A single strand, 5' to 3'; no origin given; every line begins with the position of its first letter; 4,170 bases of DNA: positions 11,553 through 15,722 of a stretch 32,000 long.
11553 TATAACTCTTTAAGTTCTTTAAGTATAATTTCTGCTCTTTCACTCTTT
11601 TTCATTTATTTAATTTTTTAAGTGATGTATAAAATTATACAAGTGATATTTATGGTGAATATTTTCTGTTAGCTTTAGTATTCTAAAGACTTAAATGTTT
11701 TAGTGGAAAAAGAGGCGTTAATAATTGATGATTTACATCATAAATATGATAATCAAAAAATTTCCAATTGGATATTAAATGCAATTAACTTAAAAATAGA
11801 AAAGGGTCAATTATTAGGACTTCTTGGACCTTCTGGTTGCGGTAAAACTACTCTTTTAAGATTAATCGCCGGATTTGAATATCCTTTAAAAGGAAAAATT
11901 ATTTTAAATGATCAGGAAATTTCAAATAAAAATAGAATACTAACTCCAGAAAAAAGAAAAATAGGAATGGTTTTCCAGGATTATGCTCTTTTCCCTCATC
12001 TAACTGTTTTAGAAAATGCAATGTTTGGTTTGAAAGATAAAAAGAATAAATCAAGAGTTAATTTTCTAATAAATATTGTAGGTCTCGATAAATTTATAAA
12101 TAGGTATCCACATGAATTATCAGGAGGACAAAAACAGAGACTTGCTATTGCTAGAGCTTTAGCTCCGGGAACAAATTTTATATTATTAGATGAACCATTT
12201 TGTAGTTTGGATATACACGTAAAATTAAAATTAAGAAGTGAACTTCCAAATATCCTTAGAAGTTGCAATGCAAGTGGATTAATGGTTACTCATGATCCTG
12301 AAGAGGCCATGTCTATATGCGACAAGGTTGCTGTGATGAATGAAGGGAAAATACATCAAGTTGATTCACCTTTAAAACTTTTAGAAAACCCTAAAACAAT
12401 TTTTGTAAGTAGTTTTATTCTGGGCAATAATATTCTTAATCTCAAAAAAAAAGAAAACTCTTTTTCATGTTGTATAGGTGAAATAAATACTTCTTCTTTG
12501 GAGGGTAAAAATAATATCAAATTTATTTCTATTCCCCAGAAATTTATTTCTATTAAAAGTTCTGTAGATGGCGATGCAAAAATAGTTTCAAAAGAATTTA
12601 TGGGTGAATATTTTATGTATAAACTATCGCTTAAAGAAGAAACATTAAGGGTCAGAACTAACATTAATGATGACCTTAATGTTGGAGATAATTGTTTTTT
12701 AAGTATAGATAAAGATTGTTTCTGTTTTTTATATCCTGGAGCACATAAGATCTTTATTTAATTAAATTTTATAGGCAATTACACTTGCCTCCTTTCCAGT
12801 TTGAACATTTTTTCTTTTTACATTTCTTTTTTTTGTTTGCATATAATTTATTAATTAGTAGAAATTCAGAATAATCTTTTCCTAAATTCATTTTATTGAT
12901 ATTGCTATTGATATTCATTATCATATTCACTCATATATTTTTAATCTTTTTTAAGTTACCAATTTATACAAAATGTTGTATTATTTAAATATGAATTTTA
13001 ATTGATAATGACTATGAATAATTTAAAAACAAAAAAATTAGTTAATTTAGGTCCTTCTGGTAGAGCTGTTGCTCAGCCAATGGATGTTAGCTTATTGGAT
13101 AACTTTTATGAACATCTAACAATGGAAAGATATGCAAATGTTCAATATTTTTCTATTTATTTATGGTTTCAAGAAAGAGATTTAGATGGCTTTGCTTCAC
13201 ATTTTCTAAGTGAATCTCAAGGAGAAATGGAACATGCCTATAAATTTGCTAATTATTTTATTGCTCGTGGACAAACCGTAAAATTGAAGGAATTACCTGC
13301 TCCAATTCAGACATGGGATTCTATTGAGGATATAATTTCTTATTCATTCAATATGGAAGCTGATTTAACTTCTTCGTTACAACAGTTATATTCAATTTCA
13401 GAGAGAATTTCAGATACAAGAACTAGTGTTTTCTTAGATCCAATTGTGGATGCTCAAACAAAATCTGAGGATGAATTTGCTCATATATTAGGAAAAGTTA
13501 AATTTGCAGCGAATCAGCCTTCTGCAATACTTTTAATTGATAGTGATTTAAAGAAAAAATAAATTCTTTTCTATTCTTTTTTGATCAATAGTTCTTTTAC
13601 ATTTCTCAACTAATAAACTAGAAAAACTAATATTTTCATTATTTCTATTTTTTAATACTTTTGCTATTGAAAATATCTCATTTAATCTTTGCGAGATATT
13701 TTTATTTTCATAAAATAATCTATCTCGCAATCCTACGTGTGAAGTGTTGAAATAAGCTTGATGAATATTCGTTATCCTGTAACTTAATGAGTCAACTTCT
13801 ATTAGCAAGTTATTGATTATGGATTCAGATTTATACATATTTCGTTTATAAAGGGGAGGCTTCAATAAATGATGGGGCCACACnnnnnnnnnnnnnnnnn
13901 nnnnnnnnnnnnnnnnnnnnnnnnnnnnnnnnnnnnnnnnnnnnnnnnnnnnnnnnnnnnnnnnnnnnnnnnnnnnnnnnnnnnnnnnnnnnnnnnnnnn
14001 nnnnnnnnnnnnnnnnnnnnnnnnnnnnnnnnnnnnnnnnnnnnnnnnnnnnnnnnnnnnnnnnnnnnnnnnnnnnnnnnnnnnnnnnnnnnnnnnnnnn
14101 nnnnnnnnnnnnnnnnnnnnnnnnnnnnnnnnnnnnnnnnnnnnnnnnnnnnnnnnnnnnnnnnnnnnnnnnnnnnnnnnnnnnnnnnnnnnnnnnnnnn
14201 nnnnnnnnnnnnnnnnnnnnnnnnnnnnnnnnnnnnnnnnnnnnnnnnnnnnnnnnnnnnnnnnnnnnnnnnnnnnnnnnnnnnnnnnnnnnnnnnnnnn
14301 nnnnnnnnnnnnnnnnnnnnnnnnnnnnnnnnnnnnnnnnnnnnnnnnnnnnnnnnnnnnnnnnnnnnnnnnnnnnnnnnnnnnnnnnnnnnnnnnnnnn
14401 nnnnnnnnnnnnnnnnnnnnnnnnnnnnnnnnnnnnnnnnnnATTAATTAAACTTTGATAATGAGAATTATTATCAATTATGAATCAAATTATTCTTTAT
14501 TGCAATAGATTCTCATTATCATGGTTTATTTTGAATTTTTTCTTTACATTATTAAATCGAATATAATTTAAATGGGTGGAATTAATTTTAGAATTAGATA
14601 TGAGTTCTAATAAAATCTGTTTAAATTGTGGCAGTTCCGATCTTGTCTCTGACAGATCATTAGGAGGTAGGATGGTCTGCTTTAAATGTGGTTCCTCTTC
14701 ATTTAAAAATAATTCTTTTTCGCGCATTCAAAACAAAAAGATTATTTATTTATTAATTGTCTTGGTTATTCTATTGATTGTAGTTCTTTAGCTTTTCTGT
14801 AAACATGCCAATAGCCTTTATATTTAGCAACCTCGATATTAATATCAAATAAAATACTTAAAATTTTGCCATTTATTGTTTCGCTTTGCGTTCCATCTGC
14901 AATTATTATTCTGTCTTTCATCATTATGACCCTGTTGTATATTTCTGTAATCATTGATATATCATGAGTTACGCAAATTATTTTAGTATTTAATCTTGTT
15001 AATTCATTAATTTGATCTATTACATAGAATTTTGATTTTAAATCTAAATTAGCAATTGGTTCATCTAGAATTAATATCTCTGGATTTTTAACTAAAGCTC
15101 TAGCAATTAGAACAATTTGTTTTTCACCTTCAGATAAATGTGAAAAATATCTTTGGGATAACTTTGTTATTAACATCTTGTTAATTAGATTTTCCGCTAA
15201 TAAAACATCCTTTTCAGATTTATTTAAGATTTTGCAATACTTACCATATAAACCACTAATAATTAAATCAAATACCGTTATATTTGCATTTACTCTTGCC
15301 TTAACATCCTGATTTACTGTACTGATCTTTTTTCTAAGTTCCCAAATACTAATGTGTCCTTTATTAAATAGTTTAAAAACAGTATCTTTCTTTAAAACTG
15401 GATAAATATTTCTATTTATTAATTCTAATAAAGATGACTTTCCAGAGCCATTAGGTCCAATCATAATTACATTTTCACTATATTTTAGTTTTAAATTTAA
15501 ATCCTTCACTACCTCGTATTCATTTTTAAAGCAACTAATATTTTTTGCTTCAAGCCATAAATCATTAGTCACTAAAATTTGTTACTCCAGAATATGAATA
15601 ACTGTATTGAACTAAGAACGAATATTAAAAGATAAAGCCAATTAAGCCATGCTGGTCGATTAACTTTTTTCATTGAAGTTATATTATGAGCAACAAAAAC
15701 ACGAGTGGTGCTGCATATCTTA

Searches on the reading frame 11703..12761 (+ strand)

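Call 5: search_protein_families(library=pfam, proteins=[window:11703-12761:+], max_evalue=0.01)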
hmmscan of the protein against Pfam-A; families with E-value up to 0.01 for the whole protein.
window:11703-12761:+ (352 aa): 4 families
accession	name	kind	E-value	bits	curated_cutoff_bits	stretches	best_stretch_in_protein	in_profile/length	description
PF00005.33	ABC_tran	-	9.5e-38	130.3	25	1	25-166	1-136/137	ABC transporter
PF13304.12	AAA_21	-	2.2e-05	25.1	27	0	132-201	231-302/304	AAA domain, putative AbiEii toxin, Type IV TA system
PF03215.21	Rad17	-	2.9e-05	24.5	23.8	1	13-56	24-66/186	Rad17 P-loop domain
PF20720.3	nSTAND3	-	0.00096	19.3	27.2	0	31-87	13-68/155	Novel STAND NTPase 3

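Call 42: search_protein_families(library=ncbifam, proteins=[window:11703-12761:+], max_evalue=0.01)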
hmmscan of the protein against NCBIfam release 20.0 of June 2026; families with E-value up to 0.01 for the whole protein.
window:11703-12761:+ (352 aa): 192 families (the best 25 are shown)
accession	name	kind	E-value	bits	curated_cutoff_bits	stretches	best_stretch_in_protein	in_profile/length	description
TIGR03265.1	PhnT2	equivalog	4.9e-84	282.5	457.7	1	4-314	3-316/353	putative 2-aminoethylphosphonate ABC transporter ATP-binding protein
NF040933.2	ABC_arch_GlcV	equivalog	3.7e-75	253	450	1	7-288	4-292/357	glucose ABC transporter ATP-binding protein GlcV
NF006987.0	PRK09452.1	equivalog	4.6e-74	249.4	482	1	6-251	18-260/378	spermidine/putrescine ABC transporter ATP-binding protein PotA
NF043075.1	MMSYN1_0197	equivalog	2e-72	244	550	1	8-323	5-321/341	spermidine/putrescine ABC transporter ATP-binding protein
TIGR00968.1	3a0106s01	subfamily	4.3e-71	239.2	342.75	1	23-242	14-234/237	sulfate ABC transporter ATP-binding protein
TIGR01187.1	potA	subfamily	5.4e-69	232.7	355.6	1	40-254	1-216/325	polyamine ABC transporter ATP-binding protein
NF008653.0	PRK11650.1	subfamily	4.8e-68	229.8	432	1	6-337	4-341/357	sn-glycerol-3-phosphate ABC transporter ATP-binding protein UgpC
NF008621.0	PRK11607.1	equivalog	9.1e-64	215.6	613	1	7-251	21-262/377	putrescine ABC transporter ATP-binding subunit PotG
NF008105.0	PRK10851.1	equivalog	1.6e-63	214.6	502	1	11-246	8-244/362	sulfate/thiosulfate ABC transporter ATP-binding protein CysA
NF008513.0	PRK11432.1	equivalog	2.2e-62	211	496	1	21-339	18-343/351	ferric ABC transporter ATP-binding protein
NF040840.2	tungstate_WtpC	equivalog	1.7e-61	208.4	440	1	20-264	11-258/347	tungstate ABC transporter ATP-binding protein WtpC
TIGR03258.1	PhnT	equivalog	4.9e-60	203.4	499.15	1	7-249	10-250/359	2-aminoethylphosphonate ABC transport system ATP-binding subunit PhnT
NF008233.0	PRK11000.1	equivalog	5.1e-60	203.3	568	1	9-242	7-237/369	maltose/maltodextrin ABC transporter ATP-binding protein MalK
TIGR01186.1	proV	subfamily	2.6e-58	197.9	326.6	1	25-247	9-238/363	betaine/proline/choline family ABC transporter ATP-binding protein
NF040729.1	ABC_ATP_SaoA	equivalog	3.6e-52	177.2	360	1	6-216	2-210/248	ABC transporter ATP-binding protein SaoA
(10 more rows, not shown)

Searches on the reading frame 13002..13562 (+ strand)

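Call 5: search_protein_families(library=pfam, proteins=[window:13002-13562:+], max_evalue=0.01)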
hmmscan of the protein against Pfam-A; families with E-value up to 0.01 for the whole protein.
window:13002-13562:+ (186 aa): 1 family
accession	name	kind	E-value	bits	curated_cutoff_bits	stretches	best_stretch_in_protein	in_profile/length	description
PF00210.30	Ferritin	-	4.3e-27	95.2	24.5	1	36-167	5-140/142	Ferritin-like domain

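Call 42: search_protein_families(library=ncbifam, proteins=[window:13002-13562:+], max_evalue=0.01)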
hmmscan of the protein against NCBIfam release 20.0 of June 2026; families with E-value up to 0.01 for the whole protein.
window:13002-13562:+ (186 aa): 2 families
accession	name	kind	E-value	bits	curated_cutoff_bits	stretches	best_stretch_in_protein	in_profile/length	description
NF007638.0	PRK10304.1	equivalog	1.1e-11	45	178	1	30-183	5-158/165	non-heme ferritin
NF011597.0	PRK15022.1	equivalog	2e-07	31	154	1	30-168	5-143/167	non-heme ferritin-like protein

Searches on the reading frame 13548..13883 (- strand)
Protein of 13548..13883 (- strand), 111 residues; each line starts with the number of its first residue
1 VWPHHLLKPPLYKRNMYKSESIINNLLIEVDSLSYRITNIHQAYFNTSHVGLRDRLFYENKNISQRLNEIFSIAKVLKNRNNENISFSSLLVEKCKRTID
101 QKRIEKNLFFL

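Call 5: search_protein_families(library=pfam, proteins=[window:13548-13883:-], max_evalue=0.01)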
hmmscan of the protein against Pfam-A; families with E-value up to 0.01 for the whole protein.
window:13548-13883:- (111 aa): 0 families

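Call 42: search_protein_families(library=ncbifam, proteins=[window:13548-13883:-], max_evalue=0.01)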
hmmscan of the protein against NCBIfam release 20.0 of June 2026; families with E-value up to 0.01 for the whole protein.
window:13548-13883:- (111 aa): 0 families

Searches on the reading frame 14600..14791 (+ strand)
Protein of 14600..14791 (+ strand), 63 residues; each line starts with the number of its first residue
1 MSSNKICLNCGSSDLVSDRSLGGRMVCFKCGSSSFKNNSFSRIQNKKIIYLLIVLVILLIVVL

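Call 5: search_protein_families(library=pfam, proteins=[window:14600-14791:+], max_evalue=0.01)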
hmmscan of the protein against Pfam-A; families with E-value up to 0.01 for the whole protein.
window:14600-14791:+ (63 aa): 1 family
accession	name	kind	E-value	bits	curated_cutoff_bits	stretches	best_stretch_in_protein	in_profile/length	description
PF08271.17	Zn_Ribbon_TF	-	0.00014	21.8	29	1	6-32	2-27/43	TFIIB zinc-binding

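Call 42: search_protein_families(library=ncbifam, proteins=[window:14600-14791:+], max_evalue=0.01)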
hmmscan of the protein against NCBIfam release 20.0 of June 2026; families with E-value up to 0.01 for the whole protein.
window:14600-14791:+ (63 aa): 1 family
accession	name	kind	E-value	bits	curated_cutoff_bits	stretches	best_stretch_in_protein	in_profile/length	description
NF001669.0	PRK00432.1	equivalog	0.0018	18.2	54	1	3-38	25-57/58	30S ribosomal protein S27ae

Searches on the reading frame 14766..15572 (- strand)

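Call 5: search_protein_families(library=pfam, proteins=[window:14766-15572:-], max_evalue=0.01)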
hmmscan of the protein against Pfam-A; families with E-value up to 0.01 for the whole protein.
window:14766-15572:- (268 aa): 7 families
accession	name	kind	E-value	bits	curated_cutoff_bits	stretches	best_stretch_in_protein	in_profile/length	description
PF00005.33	ABC_tran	-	1.8e-26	93.8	25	1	22-174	1-137/137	ABC transporter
PF13304.12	AAA_21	-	1.3e-12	48.8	27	2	142-206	234-301/304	AAA domain, putative AbiEii toxin, Type IV TA system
PF02463.25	SMC_N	-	1.4e-07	31.6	40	1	32-216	23-209/220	RecF/RecN/SMC N terminal domain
PF13166.12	AAA_13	-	1.6e-05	24.2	36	1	144-214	498-580/713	AAA domain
PF13476.12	AAA_23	-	0.00036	21.7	27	1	8-75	3-64/201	AAA domain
PF13555.12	AAA_29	-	0.0011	19.1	27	1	27-50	17-40/61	P-loop containing region of AAA domain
PF13671.12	AAA_33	-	0.0014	19.4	27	1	35-76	2-45/143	AAA domain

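Call 42: search_protein_families(library=ncbifam, proteins=[window:14766-15572:-], max_evalue=0.01)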
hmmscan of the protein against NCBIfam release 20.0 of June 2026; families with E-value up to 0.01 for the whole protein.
window:14766-15572:- (268 aa): 198 families (the best 25 are shown)
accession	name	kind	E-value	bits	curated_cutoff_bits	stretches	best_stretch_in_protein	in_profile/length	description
NF010068.0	PRK13548.1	equivalog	7.3e-39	133.4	261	1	5-250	4-248/261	heme ABC transporter ATP-binding protein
TIGR03873.1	F420-0_ABC_ATP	hypoth_equivalog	2.4e-32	112.2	372.4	1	7-248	2-240/256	putative F420-0 ABC transporter ATP-binding protein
NF040873.1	AztA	equivalog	9.7e-31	106.8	220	1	19-215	5-189/191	zinc ABC transporter ATP-binding protein AztA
NF008338.0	PRK11124.1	equivalog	9.8e-31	107.1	369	1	8-231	4-227/242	arginine ABC transporter ATP-binding protein ArtP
NF008409.0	PRK11231.1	equivalog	6.5e-30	104.3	375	1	7-249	3-242/255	Fe(3+) dicitrate ABC transporter ATP-binding protein FecE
NF052485.1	sider_ATP_EitC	equivalog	1.2e-29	103.5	485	1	8-257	4-249/251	siderophore ABC transporter ATP-binding protein EitC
TIGR02673.1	FtsE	equivalog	3.6e-29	102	264.85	1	14-220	10-212/214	cell division ATP-binding protein FtsE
TIGR03375.1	type_I_sec_LssB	subfamily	4.2e-29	101.4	693.1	1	17-233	478-689/696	type I secretion system permease/ATPase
NF040840.2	tungstate_WtpC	equivalog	4.3e-29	101.9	440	1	10-232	5-218/347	tungstate ABC transporter ATP-binding protein WtpC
TIGR02315.1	ABC_phnC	equivalog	5.6e-29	101.3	266.1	1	11-236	6-237/243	phosphonate ABC transporter ATP-binding protein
TIGR04521.1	ECF_ATPase_2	equivalog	1.3e-28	99.9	330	1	17-235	16-235/279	energy-coupling factor transporter ATPase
TIGR04520.1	ECF_ATPase_1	equivalog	7.2e-28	97.7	315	1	17-235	13-226/269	energy-coupling factor transporter ATPase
NF007027.0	PRK09493.1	equivalog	4.2e-27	95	379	1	8-234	3-225/240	glutamine ABC transporter ATP-binding protein GlnQ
TIGR00972.1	3a0107s01c2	equivalog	7.1e-27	94.3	343.2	1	7-231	2-229/248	phosphate ABC transporter ATP-binding protein PstB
NF008186.0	PRK10938.1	equivalog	2.1e-26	92.4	459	2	114-239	104-229/490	molybdate ABC transporter ATP-binding protein ModF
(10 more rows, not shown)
